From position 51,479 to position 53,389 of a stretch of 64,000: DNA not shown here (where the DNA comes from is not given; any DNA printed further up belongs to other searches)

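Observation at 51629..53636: Unusual helicase-loading module next to dnaB: DnaD-like protein plus a double-AAA+ DnaC/DnaI-like loader with a degenerate first Walker A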

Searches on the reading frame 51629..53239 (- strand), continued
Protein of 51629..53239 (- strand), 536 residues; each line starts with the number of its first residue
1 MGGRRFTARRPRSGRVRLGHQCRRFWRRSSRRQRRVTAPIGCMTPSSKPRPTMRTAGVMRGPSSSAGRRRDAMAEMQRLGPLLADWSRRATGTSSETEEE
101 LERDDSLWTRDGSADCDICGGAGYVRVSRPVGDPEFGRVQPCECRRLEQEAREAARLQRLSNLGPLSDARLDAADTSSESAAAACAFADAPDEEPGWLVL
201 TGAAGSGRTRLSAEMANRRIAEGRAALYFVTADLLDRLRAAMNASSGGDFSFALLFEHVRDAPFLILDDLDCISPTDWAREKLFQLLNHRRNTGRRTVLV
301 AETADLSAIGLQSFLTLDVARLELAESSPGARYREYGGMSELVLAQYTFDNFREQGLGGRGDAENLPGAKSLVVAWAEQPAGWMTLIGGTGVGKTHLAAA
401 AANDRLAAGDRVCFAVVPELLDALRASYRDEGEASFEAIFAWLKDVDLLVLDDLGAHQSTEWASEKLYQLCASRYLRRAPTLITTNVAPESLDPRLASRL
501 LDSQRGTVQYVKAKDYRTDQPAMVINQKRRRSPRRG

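Call 6: search_solved_structures(query=window:51629-53023:-, max_evalue=0.01, show_alignments=2)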
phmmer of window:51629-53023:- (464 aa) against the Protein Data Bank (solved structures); distinct sequences matched with E-value up to 0.01: 13.
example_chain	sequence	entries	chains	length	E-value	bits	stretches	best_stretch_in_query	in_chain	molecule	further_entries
6qel_G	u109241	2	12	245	5.2e-13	52.2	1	277-433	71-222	DNA replication protein dnaC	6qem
2w58_A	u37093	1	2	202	6.7e-11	45.3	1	312-442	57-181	PRIMOSOME COMPONENT (HELICASE LOADER)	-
4m4w_J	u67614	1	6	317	4.6e-09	39.2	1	312-442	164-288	Primosomal protein DnaI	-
3ecc_A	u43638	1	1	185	2e-08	37.1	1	310-418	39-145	DNA replication protein DnaC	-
3ec2_A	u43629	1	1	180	2e-08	37.1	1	310-418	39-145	DNA replication protein DnaC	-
5he8_A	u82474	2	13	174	2.4e-08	36.9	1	306-426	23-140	Helicase loader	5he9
2qgz_A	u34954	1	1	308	2.7e-07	33.4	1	311-425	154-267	Putative primosome component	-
5bq5_A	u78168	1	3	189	1.8e-06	30.6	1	313-416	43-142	Insertion sequence IS5376 putative ATP-binding protein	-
8q3w_A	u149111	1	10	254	3.2e-06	29.9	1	313-416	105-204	Insertion sequence IS5376 putative ATP-binding protein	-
8q4d_E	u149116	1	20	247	6.6e-06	28.8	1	313-416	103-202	Insertion sequence IS5376 putative ATP-binding protein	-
1l8q_A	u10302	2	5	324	1.4e-05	27.7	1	314-434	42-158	Chromosomal replication initiator protein dnaA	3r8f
2hcb_A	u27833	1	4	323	1.4e-05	27.7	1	314-434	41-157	Chromosomal replication initiator protein dnaA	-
8bv3_A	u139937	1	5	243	0.0052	19.3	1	273-430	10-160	Chromosomal replication initiator protein DnaA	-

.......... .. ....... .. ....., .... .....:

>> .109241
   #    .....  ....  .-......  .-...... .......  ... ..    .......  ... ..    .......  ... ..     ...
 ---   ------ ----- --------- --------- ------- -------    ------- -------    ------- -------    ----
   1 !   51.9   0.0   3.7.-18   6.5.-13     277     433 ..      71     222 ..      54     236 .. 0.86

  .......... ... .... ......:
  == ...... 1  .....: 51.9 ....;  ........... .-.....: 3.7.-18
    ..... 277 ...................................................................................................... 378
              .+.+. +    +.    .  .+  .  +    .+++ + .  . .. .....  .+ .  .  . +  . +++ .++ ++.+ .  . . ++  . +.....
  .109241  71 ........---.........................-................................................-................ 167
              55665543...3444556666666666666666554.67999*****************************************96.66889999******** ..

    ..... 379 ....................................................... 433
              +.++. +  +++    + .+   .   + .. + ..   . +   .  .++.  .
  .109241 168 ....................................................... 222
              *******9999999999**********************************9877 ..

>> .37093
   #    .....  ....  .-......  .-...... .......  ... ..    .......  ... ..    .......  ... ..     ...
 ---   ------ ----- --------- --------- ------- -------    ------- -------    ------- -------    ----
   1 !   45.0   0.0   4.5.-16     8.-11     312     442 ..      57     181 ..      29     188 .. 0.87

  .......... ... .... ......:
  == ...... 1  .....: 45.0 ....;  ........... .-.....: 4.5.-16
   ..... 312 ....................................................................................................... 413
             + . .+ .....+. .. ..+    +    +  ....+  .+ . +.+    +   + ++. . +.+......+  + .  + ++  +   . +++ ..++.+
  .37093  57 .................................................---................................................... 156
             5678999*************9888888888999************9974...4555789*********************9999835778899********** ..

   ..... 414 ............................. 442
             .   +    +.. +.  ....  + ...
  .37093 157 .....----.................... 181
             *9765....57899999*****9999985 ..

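Call 17: find_related_loci(query=A1, collection=genome_contigs, flank=6000)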
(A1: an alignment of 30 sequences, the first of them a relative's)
Query A1 (464 aa) in genome_contigs; peptide patterns used: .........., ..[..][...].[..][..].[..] (x = any residue, [..] = any of these).
600 stretches matched a pattern (row limit reached: there are more); 572 encode a relative of the query (tblastn E <= 1e-3); the best 80 are kept; 80 distinct loci.
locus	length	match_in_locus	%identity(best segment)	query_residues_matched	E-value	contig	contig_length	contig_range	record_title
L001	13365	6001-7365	83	1-454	0e+0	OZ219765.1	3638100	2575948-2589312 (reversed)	MAG: Dehalococcoidia bacterium isolate 2efd49d1-a845-418d-b650-c606456da4a2 genome assembly, chromosome: 2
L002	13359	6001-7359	67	1-453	0e+0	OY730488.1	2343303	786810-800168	MAG: Dehalococcoidia bacterium isolate c17ab466-9012-4dfd-ba8a-0af8548777ee genome assembly, chromosome: 1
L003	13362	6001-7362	51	1-446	8e-116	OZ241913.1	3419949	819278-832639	MAG: Dehalococcoidia bacterium isolate 665203e5-4de3-409e-b258-c822a43d9238 genome assembly, chromosome: 1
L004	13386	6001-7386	46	4-460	2e-102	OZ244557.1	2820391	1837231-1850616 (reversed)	MAG: Dehalococcoidia bacterium isolate 17c548fc-85ac-4b32-8eac-b178c1b3bdc7 genome assembly, chromosome: 1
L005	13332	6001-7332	44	4-446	7e-102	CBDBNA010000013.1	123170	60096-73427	MAG: Dehalococcoidia bacterium isolate 8dc3bd6b-4dda-4c2a-a60a-45dc8dd64482 genome assembly, contig: contig_13, whole ge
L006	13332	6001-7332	45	4-445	1e-101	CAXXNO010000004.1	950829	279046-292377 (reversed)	MAG: Dehalococcoidia bacterium isolate 4c69b660-97cb-4d58-b3cc-8ba09491c4a9 genome assembly, contig: contig_4, whole gen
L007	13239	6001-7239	45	44-446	1e-93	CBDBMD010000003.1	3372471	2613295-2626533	MAG: Dehalococcoidia bacterium isolate 82647b19-91a1-4440-b29b-303ca9d817fb genome assembly, contig: contig_3, whole gen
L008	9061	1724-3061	43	4-445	7e-93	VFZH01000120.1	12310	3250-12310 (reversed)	MAG: Acidimicrobiia bacterium isolate K_Offshore_80m_m2_020 K_Offshore_80m_m2_020_Ga0194132_10010475, whole genome shotg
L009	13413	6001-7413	40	8-463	9e-92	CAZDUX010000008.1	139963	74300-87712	MAG TPA_asm: uncultured Anaerolineaceae bacterium isolate SRP263991_co5_292 genome assembly, contig: NODE_255_length_139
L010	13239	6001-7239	43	43-445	2e-91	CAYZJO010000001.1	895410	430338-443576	MAG TPA_asm: uncultured Dehalococcoidaceae bacterium isolate binchicken_co235_250 genome assembly, contig: NODE_1_length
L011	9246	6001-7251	43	44-449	2e-91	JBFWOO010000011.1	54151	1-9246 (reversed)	MAG: Dehalococcoidia bacterium isolate CA_2019_TPBF_138 NODE_4133_length_54151_cov_9.149378_TPBF, whole genome shotgun s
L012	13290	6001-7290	40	40-464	5e-91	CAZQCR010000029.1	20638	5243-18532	MAG TPA_asm: uncultured Anaerolineaceae bacterium isolate binchicken_co186_66 genome assembly, contig: NODE_3049_length_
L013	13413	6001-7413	39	2-462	5e-91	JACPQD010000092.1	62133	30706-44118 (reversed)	MAG: Chloroflexi bacterium isolate NC_groundwater_644_Ag_B-0.1um_60_123 B_1_S1_Biohub_coassembly_k141_4790102, whole gen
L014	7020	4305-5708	39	4-463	4e-90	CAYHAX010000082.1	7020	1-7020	MAG TPA_asm: uncultured Dehalococcoidia bacterium isolate ERP119294_co2_375 genome assembly, contig: k141_660086, whole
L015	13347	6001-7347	39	4-447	4e-89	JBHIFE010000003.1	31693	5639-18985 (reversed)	MAG: Dehalococcoidales bacterium isolate b1.sp3_bin.55 NODE_234_length_31693_cov_6.020513, whole genome shotgun sequence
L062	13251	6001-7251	39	43-445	3e-80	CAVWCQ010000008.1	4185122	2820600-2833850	MAG: uncultured Chloroflexia bacterium isolate MFD03899.bin.2.186 genome assembly, contig: contig_6098, whole genome sho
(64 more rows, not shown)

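Call 28: predict_structure(alignment_id=A1)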
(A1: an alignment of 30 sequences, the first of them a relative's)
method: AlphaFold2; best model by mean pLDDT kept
length: 464 residues; sequences in the alignment: 30
mean_pLDDT: 78.2   pTM: 0.51
mean pLDDT of the five models: 78.2, 78.0, 77.2, 76.1, 75.0
residues with pLDDT >= 90: 114; 70-90: 240; 50-70: 66; < 50: 44
segments of 3 or more residues with pLDDT < 50: 1-30, 454-463
pLDDT, mean of each block of 10 residues (from residue 1): 43 36 35 66 77 83 82 74 68 71 74 90 89 80 88 87 84 66 85 88 79 90 90 74 78 64 88 92 69 88 93 90 95 94 93 70 74 94 78 88 90 87 83 85 73 47 46
secondary structure, 60 per line:
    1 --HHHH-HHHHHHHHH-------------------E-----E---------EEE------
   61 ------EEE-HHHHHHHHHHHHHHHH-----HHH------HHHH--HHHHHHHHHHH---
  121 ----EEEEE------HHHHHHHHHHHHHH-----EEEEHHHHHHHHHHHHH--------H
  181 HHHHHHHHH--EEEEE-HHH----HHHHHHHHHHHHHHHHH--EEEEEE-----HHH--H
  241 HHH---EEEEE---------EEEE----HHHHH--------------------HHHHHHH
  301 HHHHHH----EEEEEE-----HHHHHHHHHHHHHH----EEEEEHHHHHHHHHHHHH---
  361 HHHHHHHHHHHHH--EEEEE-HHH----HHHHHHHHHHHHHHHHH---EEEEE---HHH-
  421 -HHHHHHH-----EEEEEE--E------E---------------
elements in order: H3-6 H8-16 E52-54 E67-69 H71-86 H101-104 H107-117 E125-129 H136-149 E155-158 H159-171 H180-189 E192-196 H205-221 E224-229 H240-243 E247-251 E261-264 H269-273 H294-306 E311-316 H322-335 E340-344 H345-357 H361-373 E376-380 H389-405 E409-413 H422-428 E434-439

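Call 33: fold_search(model_id=the predicted structure, library=pdb)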
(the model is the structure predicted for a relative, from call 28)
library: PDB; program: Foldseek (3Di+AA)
matches with E <= 10: 1652; with E <= 0.001: 176
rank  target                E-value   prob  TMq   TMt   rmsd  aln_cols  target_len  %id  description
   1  1l8q                  1.4e-09  1.00  0.31  0.44   2.3       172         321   23  CRYSTAL STRUCTURE OF DNA REPLICATION INITIATION FACTOR (released 2002-09-25)
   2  3r8f_A                2.2e-09  1.00  0.32  0.45   3.2       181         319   23  Replication initiator DnaA bound to AMPPCP and single-stranded DNA (released 2011-09-28)
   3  2hcb_C                3.1e-09  1.00  0.32  0.46   3.0       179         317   23  Structure of AMPPCP-bound DnaA from Aquifex aeolicus (released 2006-07-25)
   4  9mpq_D                4.0e-09  1.00  0.22  0.19  19.7       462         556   15  Cryo-EM structure of VCP (consensus) (released 2025-10-15)
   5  2w58_B                9.2e-09  1.00  0.32  0.74   4.1       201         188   20  Crystal Structure of the DnaI (released 2009-12-22)
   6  8fcl_A                1.2e-08  1.00  0.23  0.16  18.9       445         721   15  Cryo-EM structure of p97:UBXD1 closed state (released 2023-06-21)
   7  9mpq_F                1.3e-08  1.00  0.22  0.14  18.0       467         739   15  Cryo-EM structure of VCP (consensus) (released 2025-10-15)
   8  7lmz_F                2.1e-08  1.00  0.22  0.15  24.0       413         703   14  Cryo-EM structure of human p97 in complex with Npl4/Ufd1 and Ub6 (Class 1) (released 2021-09-15)
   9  8pqx_A                2.1e-08  1.00  0.24  0.16  21.4       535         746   15  p97 (VCP) mutant - F539A state III (released 2024-05-29)
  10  2hcb_D                2.8e-08  1.00  0.31  0.44   2.4       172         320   24  Structure of AMPPCP-bound DnaA from Aquifex aeolicus (released 2006-07-25)
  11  2hcb_A                2.8e-08  1.00  0.32  0.46   3.0       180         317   23  Structure of AMPPCP-bound DnaA from Aquifex aeolicus (released 2006-07-25)
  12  9mpr_A                3.0e-08  1.00  0.22  0.19  17.9       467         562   14  Cryo-EM structure of three VCPIP1 VCPIDs bound to VCP (released 2025-10-15)
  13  8btg_A                3.2e-08  1.00  0.31  0.42   2.7       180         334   22  Cryo-EM structure of the bacterial replication origin opening basal unwinding system (released 2024-02-14)
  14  6opc_A                3.6e-08  1.00  0.25  0.17  18.8       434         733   15  Cdc48 Hexamer in a complex with substrate and Shp1(Ubx Domain) (released 2019-07-10)
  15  6omb_A                4.3e-08  1.00  0.25  0.21  18.8       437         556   15  Cdc48 Hexamer (Subunits A to E) with substrate bound to the central pore (released 2019-07-17)
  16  2w58_A                4.9e-08  1.00  0.32  0.73   3.5       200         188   18  Crystal Structure of the DnaI (released 2009-12-22)
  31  3ecc                  2.0e-07  1.00  0.32  0.79   2.6       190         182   20  Crystal structure of the DnaC helicase loader in complex with ADP-BeF3 (released 2008-11-25)
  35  5bq5_B                3.1e-07  1.00  0.31  0.72   3.1       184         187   23  Crystal structure of the IstB AAA+ domain bound to ADP-BeF3 (released 2015-09-02)
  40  5bq5_A                5.0e-07  1.00  0.32  0.76   2.8       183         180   22  Crystal structure of the IstB AAA+ domain bound to ADP-BeF3 (released 2015-09-02)
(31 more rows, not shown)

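Call 40: search_dna_similar(query=window:51629-53023:-, collection=phages, mode=protein, max_rows=25)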
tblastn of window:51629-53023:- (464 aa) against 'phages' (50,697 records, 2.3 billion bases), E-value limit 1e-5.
Records with a match: 23; places in all: 23; records where one place covers at least 80% of the query: 0.
Best place of each record, by identity: <60% 23.
By first word of the organism name: Bacillus 21; Roseburia 1; Phage 1.
By host as written in the record: Bacillus megaterium 4; Bacillus thuringiensis 3; Bacillus cereus EFR-4 2; Bacillus cereus EFR-5 2; Bacillus anthracis 2; Bacillus cereus 2; Bacillus megaterium strain Km Sp- 2; - 2; and 4 more.
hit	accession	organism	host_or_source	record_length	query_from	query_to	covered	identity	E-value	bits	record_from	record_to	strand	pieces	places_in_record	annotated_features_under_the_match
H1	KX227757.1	Bacillus phage PfEFR-4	Bacillus cereus EFR-4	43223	272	447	38%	35.4%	2e-10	69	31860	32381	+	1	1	DNA replication protein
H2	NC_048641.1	Bacillus phage PfEFR-4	Bacillus cereus EFR-4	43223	272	447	38%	35.4%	2e-10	69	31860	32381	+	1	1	DnaC-like helicase loader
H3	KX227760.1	Bacillus phage PfEFR-5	Bacillus cereus EFR-5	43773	272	447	38%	35.4%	2e-10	69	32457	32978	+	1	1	DNA replication protein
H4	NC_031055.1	Bacillus phage PfEFR-5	Bacillus cereus EFR-5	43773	272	447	38%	35.4%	2e-10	69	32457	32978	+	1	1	DnaC-like helicase loader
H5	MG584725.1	Bacillus phage BVE2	Bacillus cereus N1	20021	272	447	38%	35.4%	3e-10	69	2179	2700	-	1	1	DNA replication protein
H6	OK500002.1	Bacillus phage vB_BanS_Athena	Bacillus anthracis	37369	272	447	38%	35.4%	3e-10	69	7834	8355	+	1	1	istB-like ATP binding family protein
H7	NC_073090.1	Bacillus phage vB_BanS_Athena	Bacillus anthracis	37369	272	447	38%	35.4%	3e-10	69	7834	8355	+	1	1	istB-like ATP binding family protein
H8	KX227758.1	Bacillus phage PfNC7401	Bacillus cereus NC7401/2455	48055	272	445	38%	35.2%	1e-10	70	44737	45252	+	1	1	replication protein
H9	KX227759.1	Bacillus phage PfIS075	Bacillus cereus IS075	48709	272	445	38%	35.2%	1e-10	70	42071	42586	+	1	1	replication protein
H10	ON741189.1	Bacillus phage vB_BceS_LY4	Bacillus cereus 367-H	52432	272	445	38%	35.2%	1e-10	70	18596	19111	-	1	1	ATP-binding protein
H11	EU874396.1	Bacillus phage IEBH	Bacillus thuringiensis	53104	272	445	38%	35.2%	1e-10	70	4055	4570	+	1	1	DNA replication protein DnaC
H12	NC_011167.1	Bacillus phage IEBH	Bacillus thuringiensis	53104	272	445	38%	35.2%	1e-10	70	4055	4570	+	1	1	DnaC-like helicase loader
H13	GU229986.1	Bacillus phage 250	Bacillus cereus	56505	272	445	38%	35.2%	1e-10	70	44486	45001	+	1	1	DNA replication protein DnaC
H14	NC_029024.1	Bacillus phage 250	Bacillus cereus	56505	272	445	38%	35.2%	1e-10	70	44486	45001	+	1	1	DnaC-like helicase loader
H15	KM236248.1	Bacillus phage Pookie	Bacillus megaterium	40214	259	430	37%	30.6%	9e-8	61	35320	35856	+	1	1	DNA replication protein DnaC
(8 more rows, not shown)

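Call 41: get_annotated_region(hit=H2, flank=3000)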
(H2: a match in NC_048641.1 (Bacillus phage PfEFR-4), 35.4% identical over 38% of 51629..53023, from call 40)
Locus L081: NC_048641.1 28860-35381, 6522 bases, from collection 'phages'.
description: Bacillus phage PfEFR-4, complete genome.
organism: Bacillus phage PfEFR-4 (NCBI taxid 1868598)
taxonomy: Viruses; Duplodnaviria; Heunggongvirae; Uroviricota; Caudoviricetes; Hubeivirus; Hubeivirus PfEFR4
host: Bacillus cereus EFR-4; source: -; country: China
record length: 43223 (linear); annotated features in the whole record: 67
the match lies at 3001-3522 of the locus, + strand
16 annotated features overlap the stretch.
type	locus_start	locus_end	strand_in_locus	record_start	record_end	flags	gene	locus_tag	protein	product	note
CDS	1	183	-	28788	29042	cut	-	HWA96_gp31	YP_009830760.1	transcriptional regulator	-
CDS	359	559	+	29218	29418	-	-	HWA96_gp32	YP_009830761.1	helix-turn-helix transcriptional regulator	Cro/CI family protein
CDS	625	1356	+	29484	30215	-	-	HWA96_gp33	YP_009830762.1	Rha-like transcriptional regulator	-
CDS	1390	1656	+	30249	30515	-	-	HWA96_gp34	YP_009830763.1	hypothetical protein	-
CDS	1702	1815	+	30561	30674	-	-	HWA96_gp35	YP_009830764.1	hypothetical protein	-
CDS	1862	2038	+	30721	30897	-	-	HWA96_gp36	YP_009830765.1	hypothetical protein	-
CDS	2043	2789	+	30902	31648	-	-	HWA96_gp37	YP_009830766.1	DnaD-like helicase loader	DNA replication protein DnaB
CDS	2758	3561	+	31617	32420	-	-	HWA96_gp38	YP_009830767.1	DnaC-like helicase loader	DNA replication protein DnaC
CDS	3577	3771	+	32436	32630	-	-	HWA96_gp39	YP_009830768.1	hypothetical protein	-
CDS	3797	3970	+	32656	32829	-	-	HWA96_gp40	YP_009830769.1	DUF3954 domain-containing protein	-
CDS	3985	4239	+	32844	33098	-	-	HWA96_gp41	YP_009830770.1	hypothetical protein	-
CDS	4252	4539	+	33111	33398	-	-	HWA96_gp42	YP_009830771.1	transposase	-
CDS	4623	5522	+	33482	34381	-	-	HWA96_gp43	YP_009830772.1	RNA polymerase sigma factor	-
CDS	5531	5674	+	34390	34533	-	-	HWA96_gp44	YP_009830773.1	Fur-regulated basic protein FbpA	-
CDS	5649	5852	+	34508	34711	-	-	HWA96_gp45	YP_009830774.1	hypothetical protein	-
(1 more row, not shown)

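Call 47: find_encoding_contigs(protein=P0001, flank=10000, max_places=2)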
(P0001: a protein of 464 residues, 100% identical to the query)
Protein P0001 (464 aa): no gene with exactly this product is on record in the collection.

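Call 48: list_cluster_members(proteins=[P0001, P0121])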
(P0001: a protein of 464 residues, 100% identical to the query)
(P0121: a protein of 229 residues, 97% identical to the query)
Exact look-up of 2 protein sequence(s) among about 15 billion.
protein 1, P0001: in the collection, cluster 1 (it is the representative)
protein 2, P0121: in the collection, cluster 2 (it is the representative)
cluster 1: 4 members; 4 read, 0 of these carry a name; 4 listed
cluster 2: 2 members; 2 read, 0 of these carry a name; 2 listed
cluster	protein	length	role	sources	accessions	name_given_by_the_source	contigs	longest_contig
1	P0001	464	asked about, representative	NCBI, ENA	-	-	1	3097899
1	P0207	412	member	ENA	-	-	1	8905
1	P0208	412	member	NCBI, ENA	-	-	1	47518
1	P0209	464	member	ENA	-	-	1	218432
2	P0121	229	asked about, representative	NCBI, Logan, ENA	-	-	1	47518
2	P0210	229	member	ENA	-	-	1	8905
